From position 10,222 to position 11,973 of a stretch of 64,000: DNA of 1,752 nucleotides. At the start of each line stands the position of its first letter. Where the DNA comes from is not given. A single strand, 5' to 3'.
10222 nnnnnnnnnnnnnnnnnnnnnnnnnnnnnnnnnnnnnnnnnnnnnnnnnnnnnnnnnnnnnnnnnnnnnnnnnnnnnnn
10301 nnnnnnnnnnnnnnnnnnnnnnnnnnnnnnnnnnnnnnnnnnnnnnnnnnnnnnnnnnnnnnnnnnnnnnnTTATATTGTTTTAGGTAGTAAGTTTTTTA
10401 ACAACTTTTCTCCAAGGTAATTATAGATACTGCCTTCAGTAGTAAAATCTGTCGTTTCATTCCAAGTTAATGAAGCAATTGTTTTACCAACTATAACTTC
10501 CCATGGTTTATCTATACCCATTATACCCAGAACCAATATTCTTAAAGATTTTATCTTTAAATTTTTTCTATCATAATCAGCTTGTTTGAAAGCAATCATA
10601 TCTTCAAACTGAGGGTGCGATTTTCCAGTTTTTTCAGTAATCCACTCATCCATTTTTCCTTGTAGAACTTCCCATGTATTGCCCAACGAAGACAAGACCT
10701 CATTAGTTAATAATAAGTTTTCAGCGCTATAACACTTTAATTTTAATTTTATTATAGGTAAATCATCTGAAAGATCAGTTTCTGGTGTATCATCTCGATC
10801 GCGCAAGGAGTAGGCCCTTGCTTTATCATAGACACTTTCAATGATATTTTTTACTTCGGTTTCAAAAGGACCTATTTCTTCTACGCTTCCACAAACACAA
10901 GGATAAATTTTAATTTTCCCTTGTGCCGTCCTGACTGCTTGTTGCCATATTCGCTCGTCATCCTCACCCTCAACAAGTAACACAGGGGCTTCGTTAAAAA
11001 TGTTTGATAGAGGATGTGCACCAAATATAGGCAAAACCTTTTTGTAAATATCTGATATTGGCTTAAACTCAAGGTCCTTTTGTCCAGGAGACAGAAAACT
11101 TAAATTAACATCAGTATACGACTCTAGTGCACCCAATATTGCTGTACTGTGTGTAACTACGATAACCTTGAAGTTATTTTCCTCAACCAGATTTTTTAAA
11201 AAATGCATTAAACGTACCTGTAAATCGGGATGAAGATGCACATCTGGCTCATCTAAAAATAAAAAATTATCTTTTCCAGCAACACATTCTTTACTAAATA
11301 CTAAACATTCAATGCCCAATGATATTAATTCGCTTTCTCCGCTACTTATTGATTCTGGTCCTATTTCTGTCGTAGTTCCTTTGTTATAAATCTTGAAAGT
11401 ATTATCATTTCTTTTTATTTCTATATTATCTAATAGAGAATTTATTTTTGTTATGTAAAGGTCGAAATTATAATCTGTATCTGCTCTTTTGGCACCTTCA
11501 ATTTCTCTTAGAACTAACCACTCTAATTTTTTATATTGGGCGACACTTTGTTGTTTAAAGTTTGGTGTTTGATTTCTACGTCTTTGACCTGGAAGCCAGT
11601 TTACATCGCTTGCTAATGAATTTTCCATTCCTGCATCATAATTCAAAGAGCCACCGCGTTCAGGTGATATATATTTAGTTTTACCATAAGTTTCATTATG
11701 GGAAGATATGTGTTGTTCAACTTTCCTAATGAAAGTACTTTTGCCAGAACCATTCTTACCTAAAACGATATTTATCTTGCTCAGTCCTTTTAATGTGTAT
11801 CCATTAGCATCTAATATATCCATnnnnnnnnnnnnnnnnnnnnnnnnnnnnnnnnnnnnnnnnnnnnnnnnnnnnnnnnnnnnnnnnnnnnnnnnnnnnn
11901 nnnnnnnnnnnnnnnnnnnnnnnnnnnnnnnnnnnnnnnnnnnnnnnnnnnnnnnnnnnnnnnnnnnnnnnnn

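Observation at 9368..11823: OLD-family ATPase/Toprim nuclease in a three-gene operon with non-canonical partners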

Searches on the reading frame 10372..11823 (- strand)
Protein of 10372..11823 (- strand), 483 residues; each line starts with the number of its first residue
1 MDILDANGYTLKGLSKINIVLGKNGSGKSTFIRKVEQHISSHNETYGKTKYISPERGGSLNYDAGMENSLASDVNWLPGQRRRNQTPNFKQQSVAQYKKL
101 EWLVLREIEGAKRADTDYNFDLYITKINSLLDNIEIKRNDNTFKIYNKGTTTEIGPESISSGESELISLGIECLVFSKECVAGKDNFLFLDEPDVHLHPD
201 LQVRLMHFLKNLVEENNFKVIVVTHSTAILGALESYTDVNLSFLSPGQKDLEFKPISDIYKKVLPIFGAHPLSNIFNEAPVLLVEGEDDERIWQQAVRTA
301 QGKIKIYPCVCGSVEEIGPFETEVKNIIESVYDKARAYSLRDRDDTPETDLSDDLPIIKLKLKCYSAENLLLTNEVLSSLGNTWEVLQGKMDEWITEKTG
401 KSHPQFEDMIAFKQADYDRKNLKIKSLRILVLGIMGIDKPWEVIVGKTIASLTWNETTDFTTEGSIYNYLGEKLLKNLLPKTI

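Call 4: search_protein_families(library=pfam, proteins=[window:10372-11823:-], max_evalue=1)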
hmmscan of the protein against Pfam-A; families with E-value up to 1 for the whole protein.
window:10372-11823:- (483 aa): 18 families
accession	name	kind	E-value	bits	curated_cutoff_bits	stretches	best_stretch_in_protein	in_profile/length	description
PF13175.12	AAA_15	-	5.6e-16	59.6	32.1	2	109-229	251-373/374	AAA ATPase domain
PF13304.12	AAA_21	-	5.8e-16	59.9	27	2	122-230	177-303/304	AAA domain, putative AbiEii toxin, Type IV TA system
PF02463.25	SMC_N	-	1.4e-07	31.6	40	2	136-236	113-208/220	RecF/RecN/SMC N terminal domain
PF13166.12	AAA_13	-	0.00017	20.9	36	1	3-36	4-37/713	AAA domain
PF00005.33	ABC_tran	-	0.006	17.6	25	1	18-193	14-135/137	ABC transporter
PF03266.21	NTPase_1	-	0.011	16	23.9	0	20-45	4-29/168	NTPase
PF14491.11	DUF4435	-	0.013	15.7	27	1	279-378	2-96/238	Protein of unknown function (DUF4435)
PF03029.23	ATP_bind_1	-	0.027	14.7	27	1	20-44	1-25/240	Conserved hypothetical ATP binding protein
PF05729.18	NACHT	-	0.029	14.7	26.7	1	19-43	4-28/167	NACHT domain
PF07693.20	KAP_NTPase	-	0.031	14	20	1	22-45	27-50/293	KAP family P-loop domain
PF13173.12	AAA_14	-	0.035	14.5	27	0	16-40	3-27/129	AAA domain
PF13555.12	AAA_29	-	0.054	13.7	27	1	18-32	25-39/61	P-loop containing region of AAA domain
PF00300.27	His_Phos_1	-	0.057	13.5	21.7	1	200-244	121-166/194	Histidine phosphatase superfamily (branch 1)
PF00910.28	RNA_helicase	-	0.13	13.2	21.5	1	20-53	3-36/105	RNA helicase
PF00390.24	malic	-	0.17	12.2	23.1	1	204-231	54-80/182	Malic enzyme, N-terminal domain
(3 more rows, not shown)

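Call 5: search_protein_families(library=padloc, proteins=[window:10372-11823:-], max_evalue=1)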
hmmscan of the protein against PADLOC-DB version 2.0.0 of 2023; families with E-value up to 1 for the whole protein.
window:10372-11823:- (483 aa): 150 families (the best 25 are shown)
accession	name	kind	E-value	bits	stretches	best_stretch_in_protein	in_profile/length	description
PDLC02981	AriAB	-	1.7e-22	77.9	2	157-380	308-530/694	-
PDLC03878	NsnB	-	3.6e-19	67.7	2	50-233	115-284/345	-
PDLC02979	AriA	-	5e-19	67.3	2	108-229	255-372/373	-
PDLC02914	ATPase-Toprim_I-B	-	1.1e-18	65.7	2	129-259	157-274/443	-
PDLC02980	AriA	-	3.2e-17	61.4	2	112-230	194-303/304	-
PDLC00273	PtuA1|PtuA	-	1.4e-16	58.5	2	108-233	153-272/375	AAA ATPase domain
PDLC04164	AriA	-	2.4e-15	54.8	1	15-231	27-237/253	-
PDLC00091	GajA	-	3e-15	54.1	2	186-232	298-344/627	AAA ATPase domain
PDLC00289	PtuA1|PtuA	-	9.7e-15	52.5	2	134-234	203-296/404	AAA ATPase domain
PDLC00303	PtuA1|PtuA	-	1.6e-14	51.8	2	151-243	208-294/386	AAA ATPase domain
PDLC04244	PDC-M01A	-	2.1e-14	51.2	2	157-230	324-392/482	-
PDLC04239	PDC-M01A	-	3.9e-14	50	2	185-229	411-455/552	-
PDLC04135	mad3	-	1.6e-13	48.9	2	154-230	259-327/374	mads_3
PDLC00265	PtuA1|PtuA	-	1.8e-13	48.4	2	125-237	274-379/479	AAA ATPase domain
PDLC00305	PtuA1|PtuA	-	2.9e-13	47.9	2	88-235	136-293/392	AAA ATPase domain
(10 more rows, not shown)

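Call 6: search_protein_families(library=ncbifam, proteins=[window:10372-11823:-], max_evalue=1)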
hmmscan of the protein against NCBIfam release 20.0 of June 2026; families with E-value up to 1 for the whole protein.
window:10372-11823:- (483 aa): 99 families (the best 25 are shown)
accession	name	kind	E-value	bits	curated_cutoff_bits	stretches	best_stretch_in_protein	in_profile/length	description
NF010068.0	PRK13548.1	equivalog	2.7e-10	39.8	261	2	159-226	138-202/261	heme ABC transporter ATP-binding protein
NF038234.1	retron_eff_Eco8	equivalog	3.4e-08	32.5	250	2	186-291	274-389/679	retron Eco8 family effector endonuclease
TIGR04521.1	ECF_ATPase_2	equivalog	6e-08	32.1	330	2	181-227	159-205/279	energy-coupling factor transporter ATPase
NF000355.4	ribo_prot_ABC_F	equivalog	4.4e-07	29.1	380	1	3-230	17-177/499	ribosomal protection-like ABC-F family protein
TIGR04520.1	ECF_ATPase_1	equivalog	5.7e-07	29.2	315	2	154-226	124-196/269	energy-coupling factor transporter ATPase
NF010171.0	PRK13652.1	equivalog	2e-06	27.1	476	1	140-237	119-208/277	cobalt transporter ATP-binding subunit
NF041760.1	PtuA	equivalog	4.3e-06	25.9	500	1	132-235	318-425/524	retron Ec78 anti-phage system effector ATPase PtuA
TIGR04435.1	restrict_AAA_1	hypoth_equivalog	4.7e-06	25.6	300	1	93-226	329-466/568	restriction system-associated AAA family ATPase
TIGR01166.1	cbiO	subfamily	8.2e-06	25.4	211.8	1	172-227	133-187/190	cobalt ABC transporter, ATP-binding protein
TIGR00972.1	3a0107s01c2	equivalog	1.8e-05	24.2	343.2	2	180-228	158-204/248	phosphate ABC transporter ATP-binding protein PstB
NF010155.0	PRK13634.1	equivalog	1.9e-05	24.1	413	1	184-227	163-206/290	energy-coupling factor ABC transporter ATP-binding protein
NF009945.0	PRK13409.1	equivalog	1.9e-05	23.6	469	2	179-230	467-518/592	ribosome biogenesis/translation initiation ATPase RLI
TIGR02315.1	ABC_phnC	equivalog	2e-05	24.2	266.1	2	184-228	163-207/243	phosphonate ABC transporter ATP-binding protein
NF010166.0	PRK13646.1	equivalog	2.5e-05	23.7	458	1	184-226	163-205/286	energy-coupling factor transporter ATPase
NF007027.0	PRK09493.1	equivalog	4.8e-05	22.8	379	1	180-227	150-196/240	glutamine ABC transporter ATP-binding protein GlnQ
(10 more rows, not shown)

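Call 10: find_homologous_proteins(query=window:10372-11823:-)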
Query window:10372-11823:- (483 aa): 1716 proteins with E <= 0.001 among 8000 candidates; the best 120 are listed.
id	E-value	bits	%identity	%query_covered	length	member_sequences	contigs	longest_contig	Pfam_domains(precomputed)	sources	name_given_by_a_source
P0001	0.0e+0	1057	97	100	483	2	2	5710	PF13175.13,PF02463.26,PF13304.13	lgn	-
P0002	2.4e-288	974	88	100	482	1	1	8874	PF13175.13,PF02463.26,PF13304.13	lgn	-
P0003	3.1e-288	974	88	100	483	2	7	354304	PF13175.13,PF02463.26,PF13304.13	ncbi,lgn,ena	-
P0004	5.7e-272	920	84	100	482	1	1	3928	PF13175.13,PF02463.26,PF13304.13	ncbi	ncbi:MAG: AAA family ATPase [Minisyncoccia bacterium]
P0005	8.1e-264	893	81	100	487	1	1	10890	PF13175.13,PF02463.26,PF13304.13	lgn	-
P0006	6.8e-258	874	80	100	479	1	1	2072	PF00005.34,PF13175.13,PF02463.26,PF13304.13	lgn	-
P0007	1.3e-253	860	79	100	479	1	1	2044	PF00005.34,PF13175.13,PF02463.26,PF13304.13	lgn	-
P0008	1.7e-209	714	66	100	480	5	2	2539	PF13175.13,PF02463.26,PF13304.13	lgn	-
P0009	2.4e-206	704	64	100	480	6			PF13175.13,PF02463.26,PF13304.13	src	-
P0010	2.7e-206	704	64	100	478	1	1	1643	PF13175.13,PF02463.26,PF13304.13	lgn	-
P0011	6.4e-206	703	63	100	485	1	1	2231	PF13175.13,PF02463.26,PF13304.13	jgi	jgi:predicted ATPase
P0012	7.9e-206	702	64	100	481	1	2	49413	PF00005.34,PF13175.13,PF13476.13,PF02463.26,PF13304.13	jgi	-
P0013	1.9e-205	701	64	100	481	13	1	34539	PF13175.13,PF13304.13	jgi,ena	-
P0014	2.0e-205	701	63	100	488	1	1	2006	PF13175.13,PF02463.26,PF13304.13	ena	-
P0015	2.4e-205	701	63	100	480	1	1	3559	PF00005.34,PF13175.13,PF13476.13,PF13304.13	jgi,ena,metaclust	metaclust:\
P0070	1.5e-190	652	61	100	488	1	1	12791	PF00005.34,PF13175.13,PF13166.13,PF13304.13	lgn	-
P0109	3.7e-184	631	61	98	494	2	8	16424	PF00005.34,PF13175.13,PF13166.13,PF13304.13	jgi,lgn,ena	-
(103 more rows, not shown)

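Call 13: find_related_loci(query=A1, collection=genome_contigs, flank=6000)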
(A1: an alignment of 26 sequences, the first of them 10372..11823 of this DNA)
Query A1 (483 aa) in genome_contigs; peptide patterns used: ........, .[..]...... (x = any residue, [..] = any of these).
599 stretches matched a pattern (row limit reached: there are more); 148 encode a relative of the query (tblastn E <= 1e-3); the best 80 are kept; 80 distinct loci.
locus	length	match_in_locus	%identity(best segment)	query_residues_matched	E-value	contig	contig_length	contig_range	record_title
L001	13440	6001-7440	67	1-482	0e+0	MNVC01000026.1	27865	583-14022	MAG: Candidatus Magasanikbacteria bacterium CG1_02_32_51 cg1_0.2_scaffold_5046_c, whole genome shotgun sequence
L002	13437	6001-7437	63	1-482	0e+0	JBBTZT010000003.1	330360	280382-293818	MAG: Patescibacteria group bacterium isolate H41-bin064_1 H41_bin064_1_000000000003, whole genome shotgun sequence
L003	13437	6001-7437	63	1-482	0e+0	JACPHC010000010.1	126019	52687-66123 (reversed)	MAG: Parcubacteria group bacterium isolate NC_groundwater_404_Ag_B-0.1um_40_17 GD18-4_B1_scaffold_1473356, whole genome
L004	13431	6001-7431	62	1-480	0e+0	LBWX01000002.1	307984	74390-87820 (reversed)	MAG: candidate division CPR2 bacterium GW2011_GWC2_39_35 UT47_C0002, whole genome shotgun sequence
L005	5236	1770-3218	61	1-481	0e+0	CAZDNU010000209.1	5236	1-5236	MAG TPA_asm: uncultured Fusobacteriales bacterium isolate SRP067234_co1_79 genome assembly, contig: k99_151368, whole ge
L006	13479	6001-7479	63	4-483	0e+0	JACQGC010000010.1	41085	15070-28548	MAG: Candidatus Nomurabacteria bacterium isolate NC_groundwater_1063_Pr2_B-0.1um_42_14 rattlesnake_spring_18_scaffold_56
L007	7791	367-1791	56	1-479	0e+0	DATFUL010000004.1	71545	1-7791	MAG TPA_asm: Patescibacteria group bacterium isolate SMAG_U9436 k141_2511920, whole genome shotgun sequence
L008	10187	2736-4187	57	1-481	1e-178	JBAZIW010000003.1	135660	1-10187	MAG: Candidatus Paceibacterota bacterium isolate SO_2017_LW4_104 scaffold_400_c1_LW137-91_2017, whole genome shotgun seq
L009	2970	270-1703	56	9-481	0e+0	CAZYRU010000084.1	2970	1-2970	MAG TPA_asm: uncultured Gammaproteobacteria bacterium isolate SRP167436_co1_107 genome assembly, contig: NODE_55951_leng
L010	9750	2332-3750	53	1-479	2e-173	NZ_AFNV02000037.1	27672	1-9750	Salinisphaera shabanensis E1L3A Contig37, whole genome shotgun sequence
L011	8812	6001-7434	53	1-481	6e-173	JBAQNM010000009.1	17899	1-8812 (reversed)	MAG: Candidatus Moraniibacteriota bacterium isolate MFD12002_ilm_asm_bin53 k127_30855, whole genome shotgun sequence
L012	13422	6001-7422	54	1-479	5e-172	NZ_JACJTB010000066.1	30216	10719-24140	Nostoc spongiaeforme FACHB-130 contig66, whole genome shotgun sequence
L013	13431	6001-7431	55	1-479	1e-171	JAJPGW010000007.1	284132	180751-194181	MAG: Gammaproteobacteria bacterium isolate Centralia_MAG_117 k107_35082516, whole genome shotgun sequence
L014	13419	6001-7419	53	1-479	8e-172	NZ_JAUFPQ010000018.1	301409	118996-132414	Halomonas maura strain CECT 5298 platanus_K_25_97_18, whole genome shotgun sequence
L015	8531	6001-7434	52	1-481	9e-170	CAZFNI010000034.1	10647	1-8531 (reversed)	MAG TPA_asm: uncultured Planctomycetales bacterium isolate SRP342105_co1_465 genome assembly, contig: NODE_8564_length_1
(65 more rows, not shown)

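Call 16: search_solved_structures(query=A1, max_evalue=1, show_alignments=3)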
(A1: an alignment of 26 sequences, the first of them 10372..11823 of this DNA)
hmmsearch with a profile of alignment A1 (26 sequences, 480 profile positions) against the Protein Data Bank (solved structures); distinct sequences matched with E-value up to 1: 112 (the best 60 are shown).
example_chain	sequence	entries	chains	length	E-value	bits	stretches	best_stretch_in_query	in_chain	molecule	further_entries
8ux9_B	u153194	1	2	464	2.1e-09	39.5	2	108-236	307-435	AriA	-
8v45_A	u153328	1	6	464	2.2e-09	39.5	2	108-236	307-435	AriA antitoxin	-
8v46_A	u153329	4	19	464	1.2e-08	37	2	108-236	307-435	AriA antitoxin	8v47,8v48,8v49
9n69_A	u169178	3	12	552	2.8e-06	29.2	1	110-236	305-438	AAA family ATPase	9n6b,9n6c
7z19_I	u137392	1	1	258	2.1e-05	26.3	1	184-226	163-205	Putative phosphonates utilization ATP-binding protein PhnK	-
3gfo_A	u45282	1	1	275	2.7e-05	26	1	184-229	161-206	Cobalt import ATP-binding protein cbiO 1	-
7z15_I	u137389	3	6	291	2.8e-05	25.9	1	184-227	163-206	Putative phosphonates utilization ATP-binding protein PhnK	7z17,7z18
9e8z_C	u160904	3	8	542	4.1e-05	25.4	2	183-236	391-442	Retron Ec83 probable ATPase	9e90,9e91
2nq2_C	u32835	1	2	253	5.2e-05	25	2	168-232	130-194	Hypothetical ABC transporter ATP-binding protein HI1470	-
6xjh_C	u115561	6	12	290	6.9e-05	24.6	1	181-226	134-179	ABC transporter ATP-binding protein | ABC transporter, ATP-binding protein, putative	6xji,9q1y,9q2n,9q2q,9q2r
9kym_B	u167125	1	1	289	0.00011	23.9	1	184-226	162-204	Energy-coupling factor transporter ATP-binding protein EcfA2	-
4huq_A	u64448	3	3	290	0.00011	23.9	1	184-226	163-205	Energy-coupling factor transporter ATP-binding protein EcfA 1 | Energy-coupling factor transporter ATP-binding protein EcfA2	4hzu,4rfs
7z16_I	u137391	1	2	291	0.00016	23.4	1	184-227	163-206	Putative phosphonates utilization ATP-binding protein PhnK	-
6n9l_A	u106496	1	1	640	0.0008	21.1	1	154-225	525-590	UvrABC system protein A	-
4hlu_D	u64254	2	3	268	0.00093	20.9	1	15-39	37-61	Energy-coupling factor transporter ATP-binding protein EcfA | Energy-coupling factor transporter ATP-binding protein EcfA1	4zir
6p74_A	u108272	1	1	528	0.0012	20.5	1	182-228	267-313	Putative ATP-dependent endonuclease of the OLD family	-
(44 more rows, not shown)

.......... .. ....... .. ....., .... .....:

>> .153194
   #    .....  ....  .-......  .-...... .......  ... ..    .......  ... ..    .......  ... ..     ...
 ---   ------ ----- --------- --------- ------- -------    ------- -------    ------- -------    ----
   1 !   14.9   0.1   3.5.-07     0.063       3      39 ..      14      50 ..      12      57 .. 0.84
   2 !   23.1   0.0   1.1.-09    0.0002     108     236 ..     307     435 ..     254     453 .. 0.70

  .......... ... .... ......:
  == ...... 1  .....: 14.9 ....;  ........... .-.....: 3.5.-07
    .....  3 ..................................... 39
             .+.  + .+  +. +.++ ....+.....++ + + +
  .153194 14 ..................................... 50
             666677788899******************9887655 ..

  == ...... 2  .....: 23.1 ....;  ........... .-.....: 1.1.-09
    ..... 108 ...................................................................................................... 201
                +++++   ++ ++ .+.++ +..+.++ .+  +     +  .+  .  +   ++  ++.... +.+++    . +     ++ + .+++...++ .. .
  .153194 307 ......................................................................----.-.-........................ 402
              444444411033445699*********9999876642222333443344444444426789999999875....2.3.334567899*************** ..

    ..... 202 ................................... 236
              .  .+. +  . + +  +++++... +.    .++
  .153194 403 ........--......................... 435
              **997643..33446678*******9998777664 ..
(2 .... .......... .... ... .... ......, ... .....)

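Call 18: find_encoding_contigs(protein=P0003, flank=5000, max_places=4)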
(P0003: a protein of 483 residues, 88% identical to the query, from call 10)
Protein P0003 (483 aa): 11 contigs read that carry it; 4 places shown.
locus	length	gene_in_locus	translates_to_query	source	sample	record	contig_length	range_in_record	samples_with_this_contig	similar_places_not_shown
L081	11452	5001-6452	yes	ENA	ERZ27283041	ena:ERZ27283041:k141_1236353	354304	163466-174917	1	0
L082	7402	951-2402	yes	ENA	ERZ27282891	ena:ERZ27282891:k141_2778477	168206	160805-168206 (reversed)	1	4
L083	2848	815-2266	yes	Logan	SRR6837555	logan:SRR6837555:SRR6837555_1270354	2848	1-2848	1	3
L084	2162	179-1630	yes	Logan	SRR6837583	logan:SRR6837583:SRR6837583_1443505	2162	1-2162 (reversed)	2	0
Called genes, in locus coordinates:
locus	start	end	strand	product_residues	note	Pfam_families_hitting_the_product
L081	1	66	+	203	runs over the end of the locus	PF21176:RecR_HhH, PF01751:Toprim (faint), PF13662:Toprim_4, PF21175:RecR_C (weak)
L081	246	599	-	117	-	PF00829:Ribosomal_L21p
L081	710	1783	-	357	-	PF02646:RmuC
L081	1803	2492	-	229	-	PF03372:Exo_endo_phos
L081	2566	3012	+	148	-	PF09424:YqeY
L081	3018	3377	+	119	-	-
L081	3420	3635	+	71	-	-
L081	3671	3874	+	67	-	-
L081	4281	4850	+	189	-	PF04229:GrpB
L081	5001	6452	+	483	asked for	PF02463:SMC_N (faint), PF13175:AAA_15, PF13304:AAA_21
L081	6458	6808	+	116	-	-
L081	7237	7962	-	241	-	PF02535:Zip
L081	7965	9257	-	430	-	PF08245:Mur_ligase_M, PF02875:Mur_ligase_C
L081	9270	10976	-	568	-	PF03717:PBP_dimer, PF00905:Transpeptidase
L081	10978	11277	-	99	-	-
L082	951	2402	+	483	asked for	PF02463:SMC_N (faint), PF13175:AAA_15, PF13304:AAA_21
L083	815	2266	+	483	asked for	PF02463:SMC_N (faint), PF13175:AAA_15, PF13304:AAA_21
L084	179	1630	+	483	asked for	PF02463:SMC_N (faint), PF13175:AAA_15, PF13304:AAA_21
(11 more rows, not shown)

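Call 30: predict_structure(alignment_id=A1)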
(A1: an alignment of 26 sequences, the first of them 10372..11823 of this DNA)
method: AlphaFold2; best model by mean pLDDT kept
length: 483 residues; sequences in the alignment: 26
mean_pLDDT: 80.0   pTM: 0.69
mean pLDDT of the five models: 80.0, 79.0, 75.0, 68.7, 67.4
residues with pLDDT >= 90: 173; 70-90: 206; 50-70: 61; < 50: 43
segments of 3 or more residues with pLDDT < 50: 55-70, 76-94, 269-275
pLDDT, mean of each block of 10 residues (from residue 1): 91 94 81 90 87 53 39 49 39 50 57 57 82 80 78 76 76 82 90 76 86 90 79 79 86 84 63 54 89 94 88 83 81 79 71 83 90 96 96 95 92 94 92 93 96 94 94 92 87
secondary structure, 60 per line:
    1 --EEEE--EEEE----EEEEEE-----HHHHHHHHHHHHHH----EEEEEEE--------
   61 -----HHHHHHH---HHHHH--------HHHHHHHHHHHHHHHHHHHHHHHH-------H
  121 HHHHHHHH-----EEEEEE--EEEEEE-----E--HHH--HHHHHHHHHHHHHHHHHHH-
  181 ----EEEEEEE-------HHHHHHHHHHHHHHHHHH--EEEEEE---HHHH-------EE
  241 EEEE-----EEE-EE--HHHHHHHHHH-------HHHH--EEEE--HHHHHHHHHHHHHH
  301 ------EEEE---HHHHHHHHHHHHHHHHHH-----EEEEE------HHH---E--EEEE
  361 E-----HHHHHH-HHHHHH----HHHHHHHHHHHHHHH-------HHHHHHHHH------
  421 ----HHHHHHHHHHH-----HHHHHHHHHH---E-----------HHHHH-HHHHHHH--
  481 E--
elements in order: E3-6 E9-12 E17-22 H28-41 E46-52 H66-72 H76-80 H89-112 H120-128 E134-139 E142-147 H161-179 E185-191 H199-216 E219-224 H228-231 E239-244 E250-252 H258-267 H275-278 E281-284 H287-300 E307-310 H314-331 E337-341 E357-361 H367-372 H374-379 H384-398 H406-414 H425-435 H441-450 H466-470 H472-478
